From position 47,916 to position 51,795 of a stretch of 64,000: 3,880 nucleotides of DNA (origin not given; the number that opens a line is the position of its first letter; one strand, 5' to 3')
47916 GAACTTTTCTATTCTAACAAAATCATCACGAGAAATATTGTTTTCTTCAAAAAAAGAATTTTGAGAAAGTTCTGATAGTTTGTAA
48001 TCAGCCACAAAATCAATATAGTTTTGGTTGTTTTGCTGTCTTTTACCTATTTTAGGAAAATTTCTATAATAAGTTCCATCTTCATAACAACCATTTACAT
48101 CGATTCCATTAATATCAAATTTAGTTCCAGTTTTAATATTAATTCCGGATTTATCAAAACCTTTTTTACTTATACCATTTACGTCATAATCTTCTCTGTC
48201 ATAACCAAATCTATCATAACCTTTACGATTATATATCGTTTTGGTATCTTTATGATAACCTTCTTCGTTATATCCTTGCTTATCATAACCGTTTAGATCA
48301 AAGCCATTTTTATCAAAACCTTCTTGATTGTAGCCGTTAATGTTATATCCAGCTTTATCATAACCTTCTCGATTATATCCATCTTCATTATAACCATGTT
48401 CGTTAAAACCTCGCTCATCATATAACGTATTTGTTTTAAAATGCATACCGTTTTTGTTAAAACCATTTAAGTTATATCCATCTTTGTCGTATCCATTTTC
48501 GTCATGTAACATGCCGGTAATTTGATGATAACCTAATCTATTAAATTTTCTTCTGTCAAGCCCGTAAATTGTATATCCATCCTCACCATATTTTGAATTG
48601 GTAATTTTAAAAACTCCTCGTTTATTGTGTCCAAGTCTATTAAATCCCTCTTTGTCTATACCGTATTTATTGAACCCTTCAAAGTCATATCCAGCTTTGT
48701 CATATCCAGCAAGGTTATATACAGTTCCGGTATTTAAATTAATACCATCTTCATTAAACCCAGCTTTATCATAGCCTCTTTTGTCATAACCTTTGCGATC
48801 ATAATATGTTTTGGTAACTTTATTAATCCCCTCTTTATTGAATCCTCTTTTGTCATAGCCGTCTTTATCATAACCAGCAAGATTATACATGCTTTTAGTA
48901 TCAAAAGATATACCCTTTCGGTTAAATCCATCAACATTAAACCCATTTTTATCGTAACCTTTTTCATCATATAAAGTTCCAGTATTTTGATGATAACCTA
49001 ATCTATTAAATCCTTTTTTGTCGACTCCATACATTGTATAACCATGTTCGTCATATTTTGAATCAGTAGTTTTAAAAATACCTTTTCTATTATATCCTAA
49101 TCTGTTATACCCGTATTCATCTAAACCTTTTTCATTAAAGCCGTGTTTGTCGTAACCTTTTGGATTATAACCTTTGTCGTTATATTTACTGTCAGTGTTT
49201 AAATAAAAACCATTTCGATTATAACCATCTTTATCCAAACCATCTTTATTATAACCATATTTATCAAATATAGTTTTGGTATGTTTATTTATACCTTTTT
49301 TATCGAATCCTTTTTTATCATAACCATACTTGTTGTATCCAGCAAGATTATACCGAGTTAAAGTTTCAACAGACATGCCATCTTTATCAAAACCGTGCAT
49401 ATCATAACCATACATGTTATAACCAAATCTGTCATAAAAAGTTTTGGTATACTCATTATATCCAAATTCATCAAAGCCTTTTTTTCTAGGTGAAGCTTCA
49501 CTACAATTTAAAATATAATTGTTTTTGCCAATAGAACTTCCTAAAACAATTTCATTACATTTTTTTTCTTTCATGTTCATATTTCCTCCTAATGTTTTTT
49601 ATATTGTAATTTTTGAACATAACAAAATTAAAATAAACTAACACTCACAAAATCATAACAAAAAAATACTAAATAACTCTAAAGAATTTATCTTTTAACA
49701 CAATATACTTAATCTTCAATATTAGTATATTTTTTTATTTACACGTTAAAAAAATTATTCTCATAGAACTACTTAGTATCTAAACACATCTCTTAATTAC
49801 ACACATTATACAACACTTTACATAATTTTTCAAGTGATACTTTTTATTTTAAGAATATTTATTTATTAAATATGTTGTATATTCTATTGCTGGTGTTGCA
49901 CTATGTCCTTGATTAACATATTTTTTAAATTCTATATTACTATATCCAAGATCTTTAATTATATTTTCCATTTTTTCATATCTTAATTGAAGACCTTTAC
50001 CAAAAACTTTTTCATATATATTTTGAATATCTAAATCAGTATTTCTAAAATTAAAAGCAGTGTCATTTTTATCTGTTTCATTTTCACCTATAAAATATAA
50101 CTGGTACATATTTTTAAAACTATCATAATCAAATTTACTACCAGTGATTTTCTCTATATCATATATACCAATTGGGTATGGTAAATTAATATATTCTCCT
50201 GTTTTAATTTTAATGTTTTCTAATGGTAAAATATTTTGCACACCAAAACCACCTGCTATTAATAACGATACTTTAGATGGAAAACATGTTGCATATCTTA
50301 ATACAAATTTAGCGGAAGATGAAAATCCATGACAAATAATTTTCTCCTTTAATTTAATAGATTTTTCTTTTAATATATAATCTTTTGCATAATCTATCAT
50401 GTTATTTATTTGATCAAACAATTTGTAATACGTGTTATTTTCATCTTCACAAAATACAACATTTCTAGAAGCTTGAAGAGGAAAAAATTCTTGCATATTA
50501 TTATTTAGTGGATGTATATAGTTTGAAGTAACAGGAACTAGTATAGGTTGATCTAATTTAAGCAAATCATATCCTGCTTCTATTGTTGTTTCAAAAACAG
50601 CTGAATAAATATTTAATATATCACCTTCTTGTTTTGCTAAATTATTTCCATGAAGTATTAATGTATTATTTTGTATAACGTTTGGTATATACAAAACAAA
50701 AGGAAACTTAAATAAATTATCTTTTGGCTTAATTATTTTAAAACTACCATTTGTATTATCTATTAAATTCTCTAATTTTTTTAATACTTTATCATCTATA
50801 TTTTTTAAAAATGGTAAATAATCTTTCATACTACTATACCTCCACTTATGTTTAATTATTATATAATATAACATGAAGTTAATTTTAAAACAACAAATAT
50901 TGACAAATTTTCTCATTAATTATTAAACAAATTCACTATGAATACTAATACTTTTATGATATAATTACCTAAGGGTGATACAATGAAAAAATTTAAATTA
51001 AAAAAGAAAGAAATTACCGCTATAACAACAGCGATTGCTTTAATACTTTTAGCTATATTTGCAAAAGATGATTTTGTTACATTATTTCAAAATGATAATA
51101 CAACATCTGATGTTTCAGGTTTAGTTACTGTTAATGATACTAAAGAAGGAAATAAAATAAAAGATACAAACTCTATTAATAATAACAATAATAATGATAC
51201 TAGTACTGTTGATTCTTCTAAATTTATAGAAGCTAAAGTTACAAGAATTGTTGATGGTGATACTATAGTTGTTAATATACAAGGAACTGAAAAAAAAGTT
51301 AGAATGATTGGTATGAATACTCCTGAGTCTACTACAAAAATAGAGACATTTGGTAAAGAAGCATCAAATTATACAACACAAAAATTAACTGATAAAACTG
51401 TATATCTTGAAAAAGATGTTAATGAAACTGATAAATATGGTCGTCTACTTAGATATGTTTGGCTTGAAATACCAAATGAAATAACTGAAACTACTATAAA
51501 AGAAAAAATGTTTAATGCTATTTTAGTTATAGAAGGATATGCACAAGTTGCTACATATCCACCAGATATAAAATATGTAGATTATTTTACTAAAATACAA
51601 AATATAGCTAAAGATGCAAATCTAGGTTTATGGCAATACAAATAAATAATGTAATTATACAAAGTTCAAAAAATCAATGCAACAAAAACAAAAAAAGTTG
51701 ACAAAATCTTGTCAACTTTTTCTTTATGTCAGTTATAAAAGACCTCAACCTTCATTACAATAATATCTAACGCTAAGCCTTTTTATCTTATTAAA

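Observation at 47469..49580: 703-aa protein built from dozens of G-[YF]-[DN]-x-x five-residue units, inserted upstream of ruvB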

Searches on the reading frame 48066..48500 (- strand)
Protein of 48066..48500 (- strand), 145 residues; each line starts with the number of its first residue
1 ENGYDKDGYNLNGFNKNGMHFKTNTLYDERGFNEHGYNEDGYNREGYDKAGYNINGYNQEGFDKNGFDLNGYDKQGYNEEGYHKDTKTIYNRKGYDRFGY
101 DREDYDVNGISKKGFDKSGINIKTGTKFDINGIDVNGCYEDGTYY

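Call 70: predict_structure(alignment_id=A4)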
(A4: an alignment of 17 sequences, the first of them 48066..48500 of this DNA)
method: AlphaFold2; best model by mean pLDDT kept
length: 145 residues; sequences in the alignment: 17
mean_pLDDT: 92.7   pTM: 0.64
mean pLDDT of the five models: 92.7, 89.2, 88.5, 88.3, 84.5
residues with pLDDT >= 90: 124; 70-90: 19; 50-70: 2; < 50: 0
segments of 3 or more residues with pLDDT < 50: none
pLDDT, mean of each block of 10 residues (from residue 1): 85 93 94 95 97 97 97 95 94 93 94 92 91 87 83
secondary structure, 60 per line:
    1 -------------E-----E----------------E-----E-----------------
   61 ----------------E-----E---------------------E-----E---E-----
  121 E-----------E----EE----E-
elements in order:

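Call 74: fold_search(model_id=the predicted structure, library=pdb)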
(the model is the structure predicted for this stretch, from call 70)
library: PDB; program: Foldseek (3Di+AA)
matches with E <= 10: 1; with E <= 0.001: 0
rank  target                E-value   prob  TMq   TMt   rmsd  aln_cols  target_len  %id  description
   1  8uw8_B                9.1e+00  0.01  0.09  0.12   7.9        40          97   25  Site-one protease and SPRING (released 2024-07-10)

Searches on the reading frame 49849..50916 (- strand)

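Call 3: search_protein_families(library=pfam, proteins=[window:49849-50916:-], max_evalue=0.1)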
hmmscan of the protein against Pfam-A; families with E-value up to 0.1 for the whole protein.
window:49849-50916:- (355 aa): 1 family
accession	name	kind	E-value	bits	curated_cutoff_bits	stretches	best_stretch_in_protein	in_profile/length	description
PF05147.19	LANC_like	-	0.031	13.3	23.2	1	168-212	242-285/350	Lanthionine synthetase C-like protein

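Call 4: search_protein_families(library=ncbifam, proteins=[window:49849-50916:-], max_evalue=0.1)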
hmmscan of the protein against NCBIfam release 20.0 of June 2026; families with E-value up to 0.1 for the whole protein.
window:49849-50916:- (355 aa): 0 families

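Call 42: search_protein_families(library=padloc, proteins=[window:49849-50916:-], max_evalue=0.01)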
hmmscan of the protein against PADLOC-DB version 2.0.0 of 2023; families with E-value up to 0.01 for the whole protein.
window:49849-50916:- (355 aa): 0 families

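Call 43: search_protein_families(library=phrogs, proteins=[window:49849-50916:-], max_evalue=0.01)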
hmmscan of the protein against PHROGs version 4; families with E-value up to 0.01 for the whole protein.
window:49849-50916:- (355 aa): 0 families

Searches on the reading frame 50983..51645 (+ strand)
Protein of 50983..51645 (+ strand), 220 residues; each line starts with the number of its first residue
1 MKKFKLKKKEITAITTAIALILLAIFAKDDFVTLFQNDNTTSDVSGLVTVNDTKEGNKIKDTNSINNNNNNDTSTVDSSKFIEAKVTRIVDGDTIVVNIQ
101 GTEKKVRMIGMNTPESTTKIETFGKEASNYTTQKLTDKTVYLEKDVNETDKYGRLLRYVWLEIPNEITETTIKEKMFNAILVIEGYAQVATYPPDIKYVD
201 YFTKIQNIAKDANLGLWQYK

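Call 35: search_protein_families(library=pfam, proteins=[window:50983-51645:+], max_evalue=0.001)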
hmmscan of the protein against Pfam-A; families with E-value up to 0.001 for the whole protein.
window:50983-51645:+ (220 aa): 1 family
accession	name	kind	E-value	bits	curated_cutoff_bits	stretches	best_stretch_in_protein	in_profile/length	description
PF00565.23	SNase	-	2.4e-20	73.4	21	1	105-218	1-106/107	Staphylococcal nuclease homologue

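Call 42: search_protein_families(library=padloc, proteins=[window:50983-51645:+], max_evalue=0.01)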
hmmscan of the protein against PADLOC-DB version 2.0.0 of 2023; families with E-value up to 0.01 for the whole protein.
window:50983-51645:+ (220 aa): 1 family
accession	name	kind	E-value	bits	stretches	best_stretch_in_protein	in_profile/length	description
PDLC01096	C3a212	-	8.4e-30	101.9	1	14-218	12-177/279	SNc+LTD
